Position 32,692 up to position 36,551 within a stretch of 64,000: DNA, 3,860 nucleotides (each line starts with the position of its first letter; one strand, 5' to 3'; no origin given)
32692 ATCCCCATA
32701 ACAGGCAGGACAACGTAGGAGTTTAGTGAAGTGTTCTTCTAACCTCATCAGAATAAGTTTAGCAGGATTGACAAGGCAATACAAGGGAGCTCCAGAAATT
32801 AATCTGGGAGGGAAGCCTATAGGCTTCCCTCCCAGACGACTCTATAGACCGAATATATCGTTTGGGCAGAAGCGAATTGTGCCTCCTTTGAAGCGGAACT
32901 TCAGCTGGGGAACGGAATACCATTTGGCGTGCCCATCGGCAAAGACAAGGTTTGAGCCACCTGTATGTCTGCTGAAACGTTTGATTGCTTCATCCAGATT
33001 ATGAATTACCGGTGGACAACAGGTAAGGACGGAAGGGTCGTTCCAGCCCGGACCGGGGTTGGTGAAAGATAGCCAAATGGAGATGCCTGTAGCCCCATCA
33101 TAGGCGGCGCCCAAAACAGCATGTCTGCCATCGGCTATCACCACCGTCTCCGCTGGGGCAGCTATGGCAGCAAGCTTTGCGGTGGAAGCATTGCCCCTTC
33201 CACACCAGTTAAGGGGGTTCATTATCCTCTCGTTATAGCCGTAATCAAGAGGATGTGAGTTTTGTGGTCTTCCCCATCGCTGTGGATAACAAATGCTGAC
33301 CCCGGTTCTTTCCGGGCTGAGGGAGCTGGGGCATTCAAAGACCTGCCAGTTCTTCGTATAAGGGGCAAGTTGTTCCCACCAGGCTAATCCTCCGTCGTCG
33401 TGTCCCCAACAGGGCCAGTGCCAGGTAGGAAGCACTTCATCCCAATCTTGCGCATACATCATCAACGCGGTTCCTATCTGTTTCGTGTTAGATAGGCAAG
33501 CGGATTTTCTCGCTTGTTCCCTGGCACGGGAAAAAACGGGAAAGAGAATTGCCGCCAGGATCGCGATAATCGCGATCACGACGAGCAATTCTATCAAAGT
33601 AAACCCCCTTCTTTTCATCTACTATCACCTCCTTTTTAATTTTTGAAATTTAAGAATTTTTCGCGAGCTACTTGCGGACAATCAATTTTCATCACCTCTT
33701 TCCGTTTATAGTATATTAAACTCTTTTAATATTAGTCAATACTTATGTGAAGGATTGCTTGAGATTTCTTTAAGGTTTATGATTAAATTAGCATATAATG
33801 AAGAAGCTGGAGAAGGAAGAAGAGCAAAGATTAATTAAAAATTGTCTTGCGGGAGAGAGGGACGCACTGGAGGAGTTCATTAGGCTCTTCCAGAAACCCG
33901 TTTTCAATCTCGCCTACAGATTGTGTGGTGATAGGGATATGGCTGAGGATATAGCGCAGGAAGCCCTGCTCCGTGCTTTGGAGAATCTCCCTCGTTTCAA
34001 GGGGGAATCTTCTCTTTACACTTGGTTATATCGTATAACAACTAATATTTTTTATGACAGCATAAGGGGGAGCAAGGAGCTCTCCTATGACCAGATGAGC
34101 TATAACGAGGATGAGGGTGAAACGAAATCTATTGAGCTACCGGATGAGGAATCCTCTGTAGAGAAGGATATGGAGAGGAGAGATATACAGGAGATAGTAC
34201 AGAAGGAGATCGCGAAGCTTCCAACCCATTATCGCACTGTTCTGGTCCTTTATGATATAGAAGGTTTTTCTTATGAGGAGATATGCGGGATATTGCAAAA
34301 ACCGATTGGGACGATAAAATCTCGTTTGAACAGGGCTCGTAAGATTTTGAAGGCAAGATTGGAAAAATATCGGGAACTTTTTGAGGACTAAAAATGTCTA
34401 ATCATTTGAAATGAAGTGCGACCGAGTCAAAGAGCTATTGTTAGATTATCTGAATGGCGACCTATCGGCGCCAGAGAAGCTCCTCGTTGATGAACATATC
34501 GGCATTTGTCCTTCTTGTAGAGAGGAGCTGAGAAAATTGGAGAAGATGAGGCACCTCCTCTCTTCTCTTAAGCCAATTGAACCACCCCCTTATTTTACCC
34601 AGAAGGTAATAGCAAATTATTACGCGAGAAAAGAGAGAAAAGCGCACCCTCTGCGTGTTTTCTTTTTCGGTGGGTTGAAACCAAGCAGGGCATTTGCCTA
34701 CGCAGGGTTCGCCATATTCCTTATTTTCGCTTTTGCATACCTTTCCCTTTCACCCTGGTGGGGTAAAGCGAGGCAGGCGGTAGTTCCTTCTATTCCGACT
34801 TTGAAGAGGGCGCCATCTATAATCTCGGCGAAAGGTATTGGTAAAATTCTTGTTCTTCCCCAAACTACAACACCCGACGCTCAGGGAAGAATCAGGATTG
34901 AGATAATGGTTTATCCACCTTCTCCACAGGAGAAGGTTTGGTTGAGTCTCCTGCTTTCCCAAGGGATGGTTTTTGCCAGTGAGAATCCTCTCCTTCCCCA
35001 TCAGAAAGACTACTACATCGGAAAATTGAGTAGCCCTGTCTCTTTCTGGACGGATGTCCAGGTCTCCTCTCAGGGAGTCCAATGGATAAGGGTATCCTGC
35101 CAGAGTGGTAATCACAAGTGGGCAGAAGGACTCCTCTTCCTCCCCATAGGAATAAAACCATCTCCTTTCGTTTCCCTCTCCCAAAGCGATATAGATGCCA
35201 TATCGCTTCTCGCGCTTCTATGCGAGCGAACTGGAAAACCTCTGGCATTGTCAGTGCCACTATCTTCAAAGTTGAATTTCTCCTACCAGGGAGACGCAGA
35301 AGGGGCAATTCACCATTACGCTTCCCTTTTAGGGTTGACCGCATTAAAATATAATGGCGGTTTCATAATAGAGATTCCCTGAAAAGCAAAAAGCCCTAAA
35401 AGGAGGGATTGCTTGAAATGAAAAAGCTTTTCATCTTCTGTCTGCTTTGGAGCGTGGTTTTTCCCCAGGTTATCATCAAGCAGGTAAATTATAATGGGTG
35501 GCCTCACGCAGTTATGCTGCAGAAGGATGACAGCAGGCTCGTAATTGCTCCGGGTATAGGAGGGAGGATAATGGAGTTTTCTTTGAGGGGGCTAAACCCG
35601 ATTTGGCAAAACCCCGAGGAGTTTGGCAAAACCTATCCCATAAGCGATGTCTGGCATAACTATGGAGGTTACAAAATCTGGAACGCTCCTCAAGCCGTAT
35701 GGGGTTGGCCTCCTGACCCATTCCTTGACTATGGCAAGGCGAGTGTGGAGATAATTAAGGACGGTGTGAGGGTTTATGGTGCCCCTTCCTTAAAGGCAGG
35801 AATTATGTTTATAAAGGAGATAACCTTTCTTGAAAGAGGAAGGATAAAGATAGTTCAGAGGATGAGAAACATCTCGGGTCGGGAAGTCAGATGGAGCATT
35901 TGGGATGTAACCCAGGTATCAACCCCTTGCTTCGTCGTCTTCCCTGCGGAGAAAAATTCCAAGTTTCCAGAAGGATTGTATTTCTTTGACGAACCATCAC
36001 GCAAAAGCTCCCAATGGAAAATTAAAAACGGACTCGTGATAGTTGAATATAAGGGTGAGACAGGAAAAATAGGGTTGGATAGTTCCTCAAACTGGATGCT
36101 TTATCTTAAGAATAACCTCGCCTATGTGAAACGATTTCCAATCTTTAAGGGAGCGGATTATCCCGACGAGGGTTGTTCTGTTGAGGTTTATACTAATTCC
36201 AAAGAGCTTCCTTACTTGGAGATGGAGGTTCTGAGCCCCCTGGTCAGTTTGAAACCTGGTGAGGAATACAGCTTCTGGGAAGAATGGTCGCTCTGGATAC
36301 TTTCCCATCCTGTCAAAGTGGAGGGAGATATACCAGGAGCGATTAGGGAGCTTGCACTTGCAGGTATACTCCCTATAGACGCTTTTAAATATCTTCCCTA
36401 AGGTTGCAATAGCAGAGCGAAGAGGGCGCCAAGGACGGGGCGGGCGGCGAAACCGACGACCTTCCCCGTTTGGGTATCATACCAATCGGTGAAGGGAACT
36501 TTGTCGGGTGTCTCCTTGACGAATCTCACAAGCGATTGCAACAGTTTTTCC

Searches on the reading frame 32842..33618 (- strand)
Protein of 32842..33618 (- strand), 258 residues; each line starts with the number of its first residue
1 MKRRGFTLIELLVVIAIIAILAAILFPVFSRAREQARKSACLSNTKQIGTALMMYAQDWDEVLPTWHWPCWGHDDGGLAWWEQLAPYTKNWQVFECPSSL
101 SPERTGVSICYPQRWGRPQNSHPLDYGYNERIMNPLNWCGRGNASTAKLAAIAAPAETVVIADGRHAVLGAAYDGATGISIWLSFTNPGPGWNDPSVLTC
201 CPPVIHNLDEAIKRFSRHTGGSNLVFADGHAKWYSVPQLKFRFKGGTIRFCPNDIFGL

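Call 16: search_protein_families(library=pfam, proteins=[window:32842-33618:-], max_evalue=0.001)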
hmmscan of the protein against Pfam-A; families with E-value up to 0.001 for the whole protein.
window:32842-33618:- (258 aa): 2 families
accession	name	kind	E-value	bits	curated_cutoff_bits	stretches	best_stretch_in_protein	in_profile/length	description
PF07596.16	SBP_bac_10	-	6.3e-12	46.5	23.3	1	31-87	2-59/268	Protein of unknown function (DUF1559)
PF07963.17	N_methyl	-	9.7e-10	38.1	21.2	1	2-26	3-27/27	Prokaryotic N-terminal methylation motif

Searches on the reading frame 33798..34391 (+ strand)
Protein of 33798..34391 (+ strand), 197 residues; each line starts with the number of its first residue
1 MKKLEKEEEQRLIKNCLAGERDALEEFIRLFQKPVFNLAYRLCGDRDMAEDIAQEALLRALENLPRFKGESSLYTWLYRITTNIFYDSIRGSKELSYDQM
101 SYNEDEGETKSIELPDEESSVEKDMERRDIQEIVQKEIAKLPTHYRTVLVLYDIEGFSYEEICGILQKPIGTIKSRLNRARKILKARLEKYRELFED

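Call 16: search_protein_families(library=pfam, proteins=[window:33798-34391:+], max_evalue=0.001)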
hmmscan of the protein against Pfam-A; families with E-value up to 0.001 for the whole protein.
window:33798-34391:+ (197 aa): 5 families
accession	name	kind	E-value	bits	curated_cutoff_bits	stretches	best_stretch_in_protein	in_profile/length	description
PF04542.20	Sigma70_r2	-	2.8e-17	62.7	24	1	28-92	2-68/71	Sigma-70 region 2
PF08281.18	Sigma70_r4_2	-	5.4e-17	61.6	25.7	1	132-183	2-53/54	Sigma-70, region 4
PF04545.22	Sigma70_r4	-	8.5e-08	32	24.1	1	138-185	2-49/50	Sigma-70, region 4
PF07638.17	Sigma70_ECF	-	3.7e-05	24.2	21.1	1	11-188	6-183/185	ECF sigma factor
PF22029.2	PhyR_sigma2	-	0.00056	20.3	27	1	39-80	12-53/55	Sigma2 domain of PhyR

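Call 44: find_encoding_contigs(protein=window:33798-34391:+, flank=7000, max_places=4)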
Protein window:33798-34391:+ (197 aa): no gene with exactly this product is on record in the collection.

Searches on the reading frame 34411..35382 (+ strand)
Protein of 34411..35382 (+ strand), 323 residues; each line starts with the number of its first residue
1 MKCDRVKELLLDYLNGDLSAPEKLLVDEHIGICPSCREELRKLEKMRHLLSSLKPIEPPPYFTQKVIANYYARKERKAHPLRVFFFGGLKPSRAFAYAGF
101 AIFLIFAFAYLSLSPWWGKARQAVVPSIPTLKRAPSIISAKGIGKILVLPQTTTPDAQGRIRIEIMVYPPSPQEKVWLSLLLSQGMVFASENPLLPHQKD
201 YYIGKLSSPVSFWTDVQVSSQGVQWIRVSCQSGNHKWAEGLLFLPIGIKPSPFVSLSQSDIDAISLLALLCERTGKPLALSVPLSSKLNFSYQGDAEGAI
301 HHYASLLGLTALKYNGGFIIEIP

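Call 34: search_protein_families(library=pfam, proteins=[window:34411-35382:+], max_evalue=0.0001)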
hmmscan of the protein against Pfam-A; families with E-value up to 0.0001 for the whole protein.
window:34411-35382:+ (323 aa): 1 family
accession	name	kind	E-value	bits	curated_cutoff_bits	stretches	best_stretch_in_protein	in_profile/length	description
PF13490.11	zf-HC2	-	1.4e-09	38.3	22.2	1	3-37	1-35/35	Putative zinc-finger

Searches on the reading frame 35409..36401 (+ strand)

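Call 34: search_protein_families(library=pfam, proteins=[window:35409-36401:+], max_evalue=0.0001)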
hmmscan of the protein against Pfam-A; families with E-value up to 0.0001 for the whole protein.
window:35409-36401:+ (330 aa): 1 family
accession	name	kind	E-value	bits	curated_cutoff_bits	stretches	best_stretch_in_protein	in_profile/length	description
PF14315.11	DUF4380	-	4.9e-23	81.9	29.4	1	35-295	4-294/295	Domain of unknown function (DUF4380)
